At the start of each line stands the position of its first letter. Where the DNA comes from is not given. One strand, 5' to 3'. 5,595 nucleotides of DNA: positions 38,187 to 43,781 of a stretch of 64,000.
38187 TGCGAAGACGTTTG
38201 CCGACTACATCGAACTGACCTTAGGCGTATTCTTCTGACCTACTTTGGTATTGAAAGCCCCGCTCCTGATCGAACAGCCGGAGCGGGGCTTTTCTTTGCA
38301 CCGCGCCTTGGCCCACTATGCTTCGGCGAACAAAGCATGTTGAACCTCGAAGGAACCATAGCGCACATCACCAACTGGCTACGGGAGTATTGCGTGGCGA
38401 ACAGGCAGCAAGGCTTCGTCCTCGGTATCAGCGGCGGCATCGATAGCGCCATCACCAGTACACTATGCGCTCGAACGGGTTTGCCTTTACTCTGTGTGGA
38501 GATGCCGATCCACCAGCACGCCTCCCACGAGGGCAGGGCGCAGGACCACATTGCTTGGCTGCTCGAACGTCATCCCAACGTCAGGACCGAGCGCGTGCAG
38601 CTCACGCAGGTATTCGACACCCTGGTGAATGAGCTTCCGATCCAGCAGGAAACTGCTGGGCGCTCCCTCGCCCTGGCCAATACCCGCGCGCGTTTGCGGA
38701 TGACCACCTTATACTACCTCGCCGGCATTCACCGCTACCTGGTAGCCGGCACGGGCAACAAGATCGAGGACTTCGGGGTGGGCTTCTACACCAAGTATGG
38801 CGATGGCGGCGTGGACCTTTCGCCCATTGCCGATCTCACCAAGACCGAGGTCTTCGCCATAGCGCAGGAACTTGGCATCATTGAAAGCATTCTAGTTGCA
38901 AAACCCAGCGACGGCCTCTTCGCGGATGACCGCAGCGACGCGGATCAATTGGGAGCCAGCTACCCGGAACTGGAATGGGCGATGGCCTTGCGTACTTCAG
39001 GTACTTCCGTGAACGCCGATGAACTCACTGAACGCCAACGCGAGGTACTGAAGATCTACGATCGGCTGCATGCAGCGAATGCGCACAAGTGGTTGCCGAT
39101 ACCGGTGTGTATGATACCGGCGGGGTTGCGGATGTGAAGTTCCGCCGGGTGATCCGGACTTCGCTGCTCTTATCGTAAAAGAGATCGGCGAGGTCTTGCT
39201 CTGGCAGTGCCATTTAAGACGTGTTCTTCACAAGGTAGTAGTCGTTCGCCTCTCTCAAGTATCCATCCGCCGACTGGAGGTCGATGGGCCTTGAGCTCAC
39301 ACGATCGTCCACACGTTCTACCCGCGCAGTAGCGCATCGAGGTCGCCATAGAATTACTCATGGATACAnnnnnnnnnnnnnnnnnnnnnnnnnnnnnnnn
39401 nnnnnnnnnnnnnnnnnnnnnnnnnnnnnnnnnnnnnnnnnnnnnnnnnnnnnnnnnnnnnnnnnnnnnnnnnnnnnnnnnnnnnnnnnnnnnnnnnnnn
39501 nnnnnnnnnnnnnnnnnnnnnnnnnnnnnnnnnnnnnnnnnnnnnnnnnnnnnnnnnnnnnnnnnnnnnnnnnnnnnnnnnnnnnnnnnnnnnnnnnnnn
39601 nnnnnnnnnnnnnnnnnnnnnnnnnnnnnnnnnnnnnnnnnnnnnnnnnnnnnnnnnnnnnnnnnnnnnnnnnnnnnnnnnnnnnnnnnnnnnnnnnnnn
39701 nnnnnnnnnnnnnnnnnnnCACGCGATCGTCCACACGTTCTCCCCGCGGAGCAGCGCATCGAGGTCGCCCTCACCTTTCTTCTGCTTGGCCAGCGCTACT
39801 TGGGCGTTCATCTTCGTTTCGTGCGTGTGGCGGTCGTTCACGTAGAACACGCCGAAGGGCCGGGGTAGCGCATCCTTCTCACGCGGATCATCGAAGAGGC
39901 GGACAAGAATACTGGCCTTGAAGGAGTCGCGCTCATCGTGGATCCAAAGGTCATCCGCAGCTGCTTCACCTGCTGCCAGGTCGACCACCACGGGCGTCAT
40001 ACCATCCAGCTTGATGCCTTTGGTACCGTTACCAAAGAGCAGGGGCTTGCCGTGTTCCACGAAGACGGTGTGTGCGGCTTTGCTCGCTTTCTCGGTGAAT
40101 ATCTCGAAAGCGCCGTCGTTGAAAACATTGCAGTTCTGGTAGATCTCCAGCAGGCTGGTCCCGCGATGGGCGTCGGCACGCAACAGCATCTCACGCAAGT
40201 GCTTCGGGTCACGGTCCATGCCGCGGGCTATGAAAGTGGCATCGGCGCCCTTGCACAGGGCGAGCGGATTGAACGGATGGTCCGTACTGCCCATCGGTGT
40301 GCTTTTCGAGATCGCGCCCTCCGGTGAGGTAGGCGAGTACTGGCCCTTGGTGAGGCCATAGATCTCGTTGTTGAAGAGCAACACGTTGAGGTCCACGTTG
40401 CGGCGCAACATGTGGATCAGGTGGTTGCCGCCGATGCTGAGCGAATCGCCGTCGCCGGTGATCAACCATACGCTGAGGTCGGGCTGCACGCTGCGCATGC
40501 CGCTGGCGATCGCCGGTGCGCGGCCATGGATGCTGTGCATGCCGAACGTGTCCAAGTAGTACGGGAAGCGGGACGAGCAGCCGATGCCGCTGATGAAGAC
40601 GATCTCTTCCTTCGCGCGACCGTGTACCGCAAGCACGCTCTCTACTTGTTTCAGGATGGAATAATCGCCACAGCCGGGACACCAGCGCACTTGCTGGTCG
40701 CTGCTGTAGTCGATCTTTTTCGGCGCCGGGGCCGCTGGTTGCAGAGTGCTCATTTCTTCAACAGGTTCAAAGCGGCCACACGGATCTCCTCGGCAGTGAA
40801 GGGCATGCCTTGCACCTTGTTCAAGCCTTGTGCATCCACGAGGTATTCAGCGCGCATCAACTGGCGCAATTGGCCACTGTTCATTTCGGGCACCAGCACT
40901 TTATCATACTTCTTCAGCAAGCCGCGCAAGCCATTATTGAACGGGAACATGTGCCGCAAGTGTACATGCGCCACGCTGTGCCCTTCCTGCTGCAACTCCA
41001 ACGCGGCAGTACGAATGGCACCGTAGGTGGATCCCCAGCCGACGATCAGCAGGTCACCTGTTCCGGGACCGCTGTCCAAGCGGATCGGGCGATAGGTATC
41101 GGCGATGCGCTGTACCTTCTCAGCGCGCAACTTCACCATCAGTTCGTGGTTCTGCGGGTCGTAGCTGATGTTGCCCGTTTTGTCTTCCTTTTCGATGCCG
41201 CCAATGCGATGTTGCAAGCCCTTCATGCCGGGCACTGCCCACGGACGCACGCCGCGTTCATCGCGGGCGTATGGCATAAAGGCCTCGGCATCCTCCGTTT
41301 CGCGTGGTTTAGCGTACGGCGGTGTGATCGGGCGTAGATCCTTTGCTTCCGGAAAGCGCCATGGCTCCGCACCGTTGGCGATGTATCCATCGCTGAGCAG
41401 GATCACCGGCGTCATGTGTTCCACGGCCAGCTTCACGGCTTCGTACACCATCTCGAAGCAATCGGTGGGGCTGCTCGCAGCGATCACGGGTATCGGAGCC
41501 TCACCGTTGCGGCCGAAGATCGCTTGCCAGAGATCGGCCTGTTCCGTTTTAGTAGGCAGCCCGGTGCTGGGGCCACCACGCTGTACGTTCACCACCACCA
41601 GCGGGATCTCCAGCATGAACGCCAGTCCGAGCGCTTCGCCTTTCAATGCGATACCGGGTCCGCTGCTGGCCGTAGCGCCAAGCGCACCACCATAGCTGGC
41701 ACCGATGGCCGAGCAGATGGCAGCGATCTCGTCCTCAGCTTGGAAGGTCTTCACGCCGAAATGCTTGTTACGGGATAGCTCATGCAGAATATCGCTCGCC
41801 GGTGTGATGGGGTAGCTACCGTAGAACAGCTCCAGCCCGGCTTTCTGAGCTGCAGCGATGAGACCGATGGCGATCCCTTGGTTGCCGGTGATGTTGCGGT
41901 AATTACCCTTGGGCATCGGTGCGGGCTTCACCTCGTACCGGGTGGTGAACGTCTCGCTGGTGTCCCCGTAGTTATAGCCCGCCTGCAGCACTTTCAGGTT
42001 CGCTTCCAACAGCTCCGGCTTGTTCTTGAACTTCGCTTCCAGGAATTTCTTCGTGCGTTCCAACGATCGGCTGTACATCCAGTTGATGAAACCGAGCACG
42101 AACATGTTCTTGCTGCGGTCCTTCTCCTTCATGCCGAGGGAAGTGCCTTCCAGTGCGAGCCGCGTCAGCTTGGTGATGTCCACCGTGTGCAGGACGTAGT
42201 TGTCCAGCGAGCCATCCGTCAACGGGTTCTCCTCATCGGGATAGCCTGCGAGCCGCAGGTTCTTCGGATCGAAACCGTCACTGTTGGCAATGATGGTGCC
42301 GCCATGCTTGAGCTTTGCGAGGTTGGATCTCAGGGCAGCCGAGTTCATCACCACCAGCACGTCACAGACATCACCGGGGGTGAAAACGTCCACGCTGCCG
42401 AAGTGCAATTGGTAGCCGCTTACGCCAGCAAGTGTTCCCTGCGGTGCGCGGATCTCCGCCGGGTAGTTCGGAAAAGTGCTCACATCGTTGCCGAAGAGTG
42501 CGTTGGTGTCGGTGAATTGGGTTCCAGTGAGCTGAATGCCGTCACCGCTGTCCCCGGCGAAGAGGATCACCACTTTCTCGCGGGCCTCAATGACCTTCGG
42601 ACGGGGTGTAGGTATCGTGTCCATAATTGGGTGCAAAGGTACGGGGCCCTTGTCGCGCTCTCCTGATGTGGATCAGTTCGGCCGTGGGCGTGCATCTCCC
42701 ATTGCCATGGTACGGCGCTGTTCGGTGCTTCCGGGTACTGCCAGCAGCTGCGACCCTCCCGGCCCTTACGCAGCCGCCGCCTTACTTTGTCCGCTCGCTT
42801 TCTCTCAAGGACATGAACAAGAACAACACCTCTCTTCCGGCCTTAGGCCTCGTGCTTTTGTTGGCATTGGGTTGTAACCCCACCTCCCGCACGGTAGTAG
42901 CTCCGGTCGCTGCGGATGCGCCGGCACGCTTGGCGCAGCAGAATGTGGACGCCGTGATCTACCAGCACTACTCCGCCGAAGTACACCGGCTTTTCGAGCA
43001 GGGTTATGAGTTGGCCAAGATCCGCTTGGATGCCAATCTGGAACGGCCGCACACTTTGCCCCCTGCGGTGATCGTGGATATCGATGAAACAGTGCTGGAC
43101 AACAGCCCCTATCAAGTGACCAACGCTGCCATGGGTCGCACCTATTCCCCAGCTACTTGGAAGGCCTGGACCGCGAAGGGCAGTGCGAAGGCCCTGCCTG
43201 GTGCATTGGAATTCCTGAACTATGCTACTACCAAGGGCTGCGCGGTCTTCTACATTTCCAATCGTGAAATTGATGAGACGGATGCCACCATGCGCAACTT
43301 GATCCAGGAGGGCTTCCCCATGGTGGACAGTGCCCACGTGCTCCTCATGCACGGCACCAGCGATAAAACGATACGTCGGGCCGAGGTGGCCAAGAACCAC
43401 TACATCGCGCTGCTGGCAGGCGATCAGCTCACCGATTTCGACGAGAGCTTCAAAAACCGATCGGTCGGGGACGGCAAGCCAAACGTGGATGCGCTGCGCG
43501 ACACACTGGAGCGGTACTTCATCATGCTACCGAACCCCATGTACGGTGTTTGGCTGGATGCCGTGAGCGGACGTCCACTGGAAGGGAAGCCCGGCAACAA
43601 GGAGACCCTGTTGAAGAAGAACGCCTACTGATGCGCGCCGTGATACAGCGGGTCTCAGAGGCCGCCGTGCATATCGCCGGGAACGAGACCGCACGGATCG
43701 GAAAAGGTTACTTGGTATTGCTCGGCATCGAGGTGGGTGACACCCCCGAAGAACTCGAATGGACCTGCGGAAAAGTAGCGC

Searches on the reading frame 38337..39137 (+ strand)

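Call 54: search_protein_families(library=pfam, proteins=[window:38337-39137:+], max_evalue=0.00001)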
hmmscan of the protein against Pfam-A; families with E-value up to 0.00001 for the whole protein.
window:38337-39137:+ (266 aa): 1 family
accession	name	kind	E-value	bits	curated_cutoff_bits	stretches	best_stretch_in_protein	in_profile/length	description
PF02540.23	NAD_synthase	-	2.8e-45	154.8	21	1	8-251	2-238/242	NAD synthase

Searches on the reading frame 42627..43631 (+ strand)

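Call 55: search_protein_families(library=pfam, proteins=[window:42627-43631:+], max_evalue=0.00001)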
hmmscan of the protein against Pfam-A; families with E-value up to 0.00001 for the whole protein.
window:42627-43631:+ (334 aa): 1 family
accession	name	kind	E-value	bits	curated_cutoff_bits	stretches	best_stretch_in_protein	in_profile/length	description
PF03767.20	Acid_phosphat_B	-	3.2e-47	161.4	27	1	98-309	35-230/230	HAD superfamily, subfamily IIIB (Acid phosphatase)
